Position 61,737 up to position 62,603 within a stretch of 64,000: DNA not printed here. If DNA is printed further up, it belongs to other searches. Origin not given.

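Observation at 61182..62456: CoaB fused to a class-II-aldolase/adducin-like domain instead of the flavoprotein CoaC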

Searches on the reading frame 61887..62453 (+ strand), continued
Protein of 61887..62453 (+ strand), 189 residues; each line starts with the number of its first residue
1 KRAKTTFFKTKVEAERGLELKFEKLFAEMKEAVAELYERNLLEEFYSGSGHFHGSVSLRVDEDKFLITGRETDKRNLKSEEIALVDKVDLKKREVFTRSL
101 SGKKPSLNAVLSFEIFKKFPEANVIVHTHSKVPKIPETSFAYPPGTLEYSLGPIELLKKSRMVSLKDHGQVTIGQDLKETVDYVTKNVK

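Call 59: search_protein_families(library=ncbifam, proteins=[P0127, P0165, P0157, P0139, P0247, P0252], max_evalue=0.0001)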
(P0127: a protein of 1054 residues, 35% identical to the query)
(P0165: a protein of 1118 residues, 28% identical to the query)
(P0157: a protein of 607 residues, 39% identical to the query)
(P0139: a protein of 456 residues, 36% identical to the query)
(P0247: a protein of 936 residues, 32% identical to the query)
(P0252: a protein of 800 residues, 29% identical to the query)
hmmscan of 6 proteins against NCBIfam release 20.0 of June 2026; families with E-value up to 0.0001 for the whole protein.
P0127 (1054 aa): 47 families (the best 25 are shown)
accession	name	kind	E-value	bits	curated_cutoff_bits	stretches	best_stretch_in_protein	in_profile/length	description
NF052282.1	PLP_TF_PdxR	equivalog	4.7e-37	128.1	320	1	24-368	94-447/448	MocR-like pyridoxine biosynthesis transcription factor PdxR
NF052290.2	MocR_like_YczR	exception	2.1e-35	122.3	487.4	1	34-371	114-457/458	MocR-like transcription factor YczR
NF005231.0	PRK06732.1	equivalog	4.6e-24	85.5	265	1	385-599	2-202/229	phosphopantothenate--cysteine ligase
TIGR00521.1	coaBC_dfp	equivalog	1.2e-22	80.5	219.7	2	357-437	160-240/392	bifunctional phosphopantothenoylcysteine decarboxylase/phosphopantothenate--cysteine ligase CoaBC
TIGR02114.1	coaB_strep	equivalog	1.4e-22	80.6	217.2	1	385-584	2-187/228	phosphopantothenate--cysteine ligase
NF041364.1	GntC_guanitoxin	equivalog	1.4e-22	80.1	415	1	39-329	14-317/356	guanitoxin biosynthesis PLP-dependent (S)-gamma-hydroxy-L-arginine cyclodehydratase GntC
TIGR04461.1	endura_MppQ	equivalog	1.7e-21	76.7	540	1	40-376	34-384/392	enduracididine biosynthesis enzyme MppQ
NF052281.1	rhizopine_MocR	equivalog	4.2e-21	75.1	650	1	47-371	149-478/479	rhizopine catabolism transcriptional regulator MocR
NF052286.1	ecto_TF_EhuR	exception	3.1e-19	68.9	480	1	72-373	150-450/458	MocR-like ectoine utilization transcription factor EhuR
TIGR03947.1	viomycin_VioD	equivalog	1.1e-18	67.3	390.9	1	45-323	31-315/359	capreomycidine synthase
NF007199.0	PRK09620.1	equivalog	1.6e-16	60.4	248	2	472-585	60-182/229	hypothetical protein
NF005744.0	PRK07568.1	subfamily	3.9e-16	58.9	389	1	52-372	57-390/398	pyridoxal phosphate-dependent aminotransferase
NF052285.1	GABA_TF_GabR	exception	6.9e-16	58.1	600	1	64-365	141-449/456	MocR-like transcriptional regulator GabR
NF041820.1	daptide_MTase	equivalog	1.3e-15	57.5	175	1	840-1032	34-225/243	daptide-type RiPP biosynthesis methyltransferase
NF005817.0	PRK07683.1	equivalog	5.6e-15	54.9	575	1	53-308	57-319/387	aminotransferase A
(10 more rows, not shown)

P0165 (1118 aa): 30 families (the best 25 are shown)
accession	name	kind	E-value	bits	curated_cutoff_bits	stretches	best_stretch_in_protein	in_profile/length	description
NF005231.0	PRK06732.1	equivalog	3.7e-43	148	265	2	515-588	118-191/229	phosphopantothenate--cysteine ligase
TIGR02114.1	coaB_strep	equivalog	5.6e-40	137.5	217.2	2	514-587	117-190/228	phosphopantothenate--cysteine ligase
TIGR00521.1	coaBC_dfp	equivalog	3.6e-32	111.9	219.7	1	410-606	182-371/392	bifunctional phosphopantothenoylcysteine decarboxylase/phosphopantothenate--cysteine ligase CoaBC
NF007199.0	PRK09620.1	equivalog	1.1e-24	87.1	248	1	416-586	5-183/229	hypothetical protein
NF052282.1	PLP_TF_PdxR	equivalog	1.6e-20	73.6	320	1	15-326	110-395/448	MocR-like pyridoxine biosynthesis transcription factor PdxR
NF041364.1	GntC_guanitoxin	equivalog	3.8e-14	52.4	415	1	17-321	16-299/356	guanitoxin biosynthesis PLP-dependent (S)-gamma-hydroxy-L-arginine cyclodehydratase GntC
NF052290.2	MocR_like_YczR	exception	1e-13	50.9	487.4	1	4-297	105-382/458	MocR-like transcription factor YczR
NF005744.0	PRK07568.1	subfamily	1.9e-12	46.7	389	1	31-298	57-310/398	pyridoxal phosphate-dependent aminotransferase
NF043040.1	corrin_prot_MT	hypoth_equivalog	2.9e-12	46.5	180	1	861-970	40-146/216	corrinoid protein-associated methyltransferase CpaM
NF041820.1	daptide_MTase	equivalog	5.8e-11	42.3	175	1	860-995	34-164/243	daptide-type RiPP biosynthesis methyltransferase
NF005305.0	PRK06836.1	equivalog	6.4e-11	42.1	376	1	11-240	46-263/396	pyridoxal phosphate-dependent aminotransferase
NF052286.1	ecto_TF_EhuR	exception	1.2e-10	40.6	480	1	137-311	218-388/458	MocR-like ectoine utilization transcription factor EhuR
TIGR01934.1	MenG_MenH_UbiE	subfamily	2e-10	40.4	158.35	1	858-943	35-116/223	ubiquinone/menaquinone biosynthesis methyltransferase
TIGR02072.1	BioC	equivalog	2.1e-10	40.8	184.95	1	841-974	12-135/244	malonyl-ACP O-methyltransferase BioC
NF052285.1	GABA_TF_GabR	exception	1.1e-09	37.7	600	1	20-316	115-386/456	MocR-like transcriptional regulator GabR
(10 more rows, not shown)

P0157 (607 aa): 28 families (the best 25 are shown)
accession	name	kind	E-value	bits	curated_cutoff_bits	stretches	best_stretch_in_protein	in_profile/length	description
TIGR00521.1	coaBC_dfp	equivalog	1.7e-86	290.8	219.7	1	21-401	2-389/392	bifunctional phosphopantothenoylcysteine decarboxylase/phosphopantothenate--cysteine ligase CoaBC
NF005231.0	PRK06732.1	equivalog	1.4e-27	97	265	2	309-402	135-223/229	phosphopantothenate--cysteine ligase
TIGR02114.1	coaB_strep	equivalog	4.3e-24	85.5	217.2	2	309-400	135-221/228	phosphopantothenate--cysteine ligase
TIGR02113.1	coaC_strep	equivalog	6e-19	68.5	261.4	1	23-156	1-141/177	phosphopantothenoylcysteine decarboxylase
TIGR03328.1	salvage_mtnB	equivalog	1.4e-15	57.3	137.05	1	456-537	15-91/194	methylthioribulose 1-phosphate dehydratase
NF007199.0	PRK09620.1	equivalog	4.3e-15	55.7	248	1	194-403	2-219/229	hypothetical protein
NF005244.0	PRK06754.1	equivalog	7.2e-13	48.2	281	1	454-535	23-100/214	methylthioribulose 1-phosphate dehydratase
NF005123.0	PRK06557.1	subfamily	5.6e-12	45.8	251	1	458-594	32-179/223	L-ribulose-5-phosphate 4-epimerase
NF006672.0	PRK09220.1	equivalog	6.6e-12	45.2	226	1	455-535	28-102/209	methylthioribulose 1-phosphate dehydratase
NF005302.0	PRK06833.1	equivalog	2e-11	43.8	264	1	455-599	23-175/214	L-fuculose-phosphate aldolase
NF053831.1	RU1PAldHalo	equivalog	1.2e-10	41.2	300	1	452-594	17-166/208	ribulose-1-phosphate aldolase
NF006413.0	PRK08660.1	equivalog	6.1e-10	39.2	203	1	441-594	9-161/184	aldolase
NF004527.0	PRK05874.1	equivalog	8.1e-10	38.6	308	1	457-594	26-173/218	L-fuculose-phosphate aldolase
NF006047.0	PRK08193.1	subfamily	3.1e-09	36.7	257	1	458-541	25-103/231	L-ribulose-5-phosphate 4-epimerase AraD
NF040649.1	FucA_Meth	equivalog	5.3e-09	36.3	250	1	453-594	17-160/179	L-fuculose phosphate aldolase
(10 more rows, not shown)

P0139 (456 aa): 26 families (the best 25 are shown)
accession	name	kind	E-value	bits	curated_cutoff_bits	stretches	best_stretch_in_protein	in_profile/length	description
TIGR00521.1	coaBC_dfp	equivalog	7e-50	170.2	219.7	1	49-260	177-390/392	bifunctional phosphopantothenoylcysteine decarboxylase/phosphopantothenate--cysteine ligase CoaBC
NF005231.0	PRK06732.1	equivalog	2.9e-32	112.3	265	2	155-261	119-224/229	phosphopantothenate--cysteine ligase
TIGR02114.1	coaB_strep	equivalog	5.3e-25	88.5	217.2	2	154-261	118-224/228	phosphopantothenate--cysteine ligase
NF006413.0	PRK08660.1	equivalog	5.4e-19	68.7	203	1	285-385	4-93/184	aldolase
NF007199.0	PRK09620.1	equivalog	5e-18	65.3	248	1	56-260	1-218/229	hypothetical protein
NF053831.1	RU1PAldHalo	equivalog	5.6e-16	58.6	300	1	302-443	18-169/208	ribulose-1-phosphate aldolase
NF040649.1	FucA_Meth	equivalog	3.7e-13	49.8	250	1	306-382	21-90/179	L-fuculose phosphate aldolase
TIGR03328.1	salvage_mtnB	equivalog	4.7e-13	49.1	137.05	1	305-382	15-89/194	methylthioribulose 1-phosphate dehydratase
NF005123.0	PRK06557.1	subfamily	1.1e-12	48.1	251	1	307-439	32-178/223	L-ribulose-5-phosphate 4-epimerase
NF006208.0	PRK08333.1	equivalog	1.1e-12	48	267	1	308-445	26-172/189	aldolase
NF005984.0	PRK08087.1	subfamily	2.2e-12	47.2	264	1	303-381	22-94/215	L-fuculose-phosphate aldolase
NF006672.0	PRK09220.1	equivalog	2.6e-11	43.3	226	1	285-382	13-102/209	methylthioribulose 1-phosphate dehydratase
NF043034.1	OxoTetrPhDc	equivalog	7.7e-11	42.2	250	1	285-383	7-96/205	3-oxo-tetronate 4-phosphate decarboxylase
NF006047.0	PRK08193.1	subfamily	1e-10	41.6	257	1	307-422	25-141/231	L-ribulose-5-phosphate 4-epimerase AraD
NF005302.0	PRK06833.1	equivalog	1.4e-10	41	264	1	284-443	7-173/214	L-fuculose-phosphate aldolase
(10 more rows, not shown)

P0247 (936 aa): 11 families
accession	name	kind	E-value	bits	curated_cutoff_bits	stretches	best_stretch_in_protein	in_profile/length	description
TIGR00521.1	coaBC_dfp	equivalog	3.7e-47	161.2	219.7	1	153-518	62-389/392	bifunctional phosphopantothenoylcysteine decarboxylase/phosphopantothenate--cysteine ligase CoaBC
NF005231.0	PRK06732.1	equivalog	1.5e-30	106.8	265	1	289-522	3-226/229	phosphopantothenate--cysteine ligase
TIGR02114.1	coaB_strep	equivalog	7.1e-28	97.9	217.2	1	289-522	3-226/228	phosphopantothenate--cysteine ligase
NF007199.0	PRK09620.1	equivalog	4.2e-22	78.7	248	2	364-525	54-224/229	hypothetical protein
TIGR02113.1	coaC_strep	equivalog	3.3e-19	69.4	261.4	1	148-271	54-174/177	phosphopantothenoylcysteine decarboxylase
TIGR02072.1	BioC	equivalog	2.2e-10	40.8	184.95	1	730-846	24-138/244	malonyl-ACP O-methyltransferase BioC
TIGR01934.1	MenG_MenH_UbiE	subfamily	1.9e-09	37.2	158.35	1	736-810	36-113/223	ubiquinone/menaquinone biosynthesis methyltransferase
NF043040.1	corrin_prot_MT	hypoth_equivalog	1.6e-08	34.3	180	1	730-844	31-151/216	corrinoid protein-associated methyltransferase CpaM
NF001244.0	PRK00216.1-5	equivalog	6.5e-08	32.1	216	1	734-809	45-124/236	bifunctional demethylmenaquinone methyltransferase/2-methoxy-6-polyprenyl-1,4-benzoquinol methylase UbiE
NF001243.0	PRK00216.1-4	equivalog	3.4e-06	26.6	235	1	735-839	43-150/237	demethylmenaquinone methyltransferase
NF041820.1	daptide_MTase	equivalog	8.5e-05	22.1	175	0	738-843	35-145/243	daptide-type RiPP biosynthesis methyltransferase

P0252 (800 aa): 10 families
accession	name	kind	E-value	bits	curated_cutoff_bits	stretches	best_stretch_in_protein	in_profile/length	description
TIGR03328.1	salvage_mtnB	equivalog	6.9e-08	32.2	137.05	1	647-735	16-96/194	methylthioribulose 1-phosphate dehydratase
NF053831.1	RU1PAldHalo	equivalog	2.7e-07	30.3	300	1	698-788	63-167/208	ribulose-1-phosphate aldolase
NF006672.0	PRK09220.1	equivalog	4.3e-07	29.5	226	1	639-740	20-114/209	methylthioribulose 1-phosphate dehydratase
NF009625.0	PRK13145.1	equivalog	2.2e-06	27.4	369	1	668-758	45-135/235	L-ribulose-5-phosphate 4-epimerase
NF005302.0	PRK06833.1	equivalog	3.2e-06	26.8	264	0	699-789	69-172/214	L-fuculose-phosphate aldolase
NF005123.0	PRK06557.1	subfamily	3.3e-06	26.9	251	0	697-734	73-111/223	L-ribulose-5-phosphate 4-epimerase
NF043034.1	OxoTetrPhDc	equivalog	4.1e-06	26.7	250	1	648-732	23-99/205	3-oxo-tetronate 4-phosphate decarboxylase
NF006047.0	PRK08193.1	subfamily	9.8e-06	25.3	257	1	698-732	67-101/231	L-ribulose-5-phosphate 4-epimerase AraD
NF040649.1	FucA_Meth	equivalog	1.8e-05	24.8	250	1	700-786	62-159/179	L-fuculose phosphate aldolase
TIGR00760.1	araD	equivalog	4.5e-05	22.8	389.1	1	698-732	67-101/228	L-ribulose-5-phosphate 4-epimerase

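Call 60: find_encoding_contigs(protein=P0157, flank=8000, max_places=2)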
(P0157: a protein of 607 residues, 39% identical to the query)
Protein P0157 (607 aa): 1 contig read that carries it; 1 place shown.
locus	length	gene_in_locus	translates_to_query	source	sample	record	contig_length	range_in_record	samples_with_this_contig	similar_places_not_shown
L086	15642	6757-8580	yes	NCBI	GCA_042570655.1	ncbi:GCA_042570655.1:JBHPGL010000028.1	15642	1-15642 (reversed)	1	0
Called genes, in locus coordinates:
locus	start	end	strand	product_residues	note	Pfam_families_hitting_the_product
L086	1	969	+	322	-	PF20316:DUF6612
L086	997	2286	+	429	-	PF18195:GatD_N, PF00710:Asparaginase, PF17763:Asparaginase_C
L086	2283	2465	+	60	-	-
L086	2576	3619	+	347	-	PF20720:nSTAND3 (weak), PF13401:AAA_22 (faint)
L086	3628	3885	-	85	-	PF03144:GTP_EFTU_D2 (weak)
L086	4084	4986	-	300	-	PF04014:MazE_antitoxin (weak), PF01895:PhoU (faint)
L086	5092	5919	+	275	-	-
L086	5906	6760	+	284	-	PF04909:Amidohydro_2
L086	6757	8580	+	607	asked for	PF02441:Flavoprotein, PF04127:DFP, PF00596:Aldolase_II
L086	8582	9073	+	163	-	PF00583:Acetyltransf_1, PF08445:FR47 (weak), PF13508:Acetyltransf_7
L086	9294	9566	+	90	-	-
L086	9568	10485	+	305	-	PF06626:DUF1152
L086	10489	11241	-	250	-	PF13482:RNase_H_2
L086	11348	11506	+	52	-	-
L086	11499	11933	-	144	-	PF00293:NUDIX, PF14815:NUDIX_4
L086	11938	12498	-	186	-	PF00303:Thymidylat_synt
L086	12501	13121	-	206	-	-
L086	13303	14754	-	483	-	-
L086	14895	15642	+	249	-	PF05833:NFACT_N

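Call 61: find_encoding_contigs(protein=P0127, flank=8000, max_places=2)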
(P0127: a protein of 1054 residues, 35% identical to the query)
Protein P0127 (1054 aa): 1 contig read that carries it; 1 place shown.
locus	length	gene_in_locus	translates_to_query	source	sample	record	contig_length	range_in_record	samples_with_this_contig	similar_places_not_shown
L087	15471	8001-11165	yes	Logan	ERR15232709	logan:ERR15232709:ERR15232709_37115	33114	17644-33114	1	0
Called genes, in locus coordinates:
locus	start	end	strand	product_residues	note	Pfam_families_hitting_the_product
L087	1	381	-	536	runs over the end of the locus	PF25487:ETR1_N, PF00512:HisKA, PF02518:HATPase_c, PF00072:Response_reg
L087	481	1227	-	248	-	PF00072:Response_reg, PF00486:Trans_reg_C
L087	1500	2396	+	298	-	-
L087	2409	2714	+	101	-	PF01627:Hpt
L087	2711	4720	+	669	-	PF00672:HAMP, PF00512:HisKA, PF02518:HATPase_c, PF00072:Response_reg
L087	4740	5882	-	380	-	-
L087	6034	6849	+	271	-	-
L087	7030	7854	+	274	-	-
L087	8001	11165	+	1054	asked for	PF00155:Aminotran_1_2, PF04127:DFP, PF00596:Aldolase_II (faint), PF13489:Methyltransf_23 (weak), PF08241:Methyltransf_11, PF08242:Methyltransf_12, PF13649:Methyltransf_25, PF13847:Methyltransf_31 (weak), +1 more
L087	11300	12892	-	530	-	PF00144:Beta-lactamase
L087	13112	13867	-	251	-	PF05050:Methyltransf_21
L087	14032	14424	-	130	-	PF01597:GCV_H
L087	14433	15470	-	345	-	?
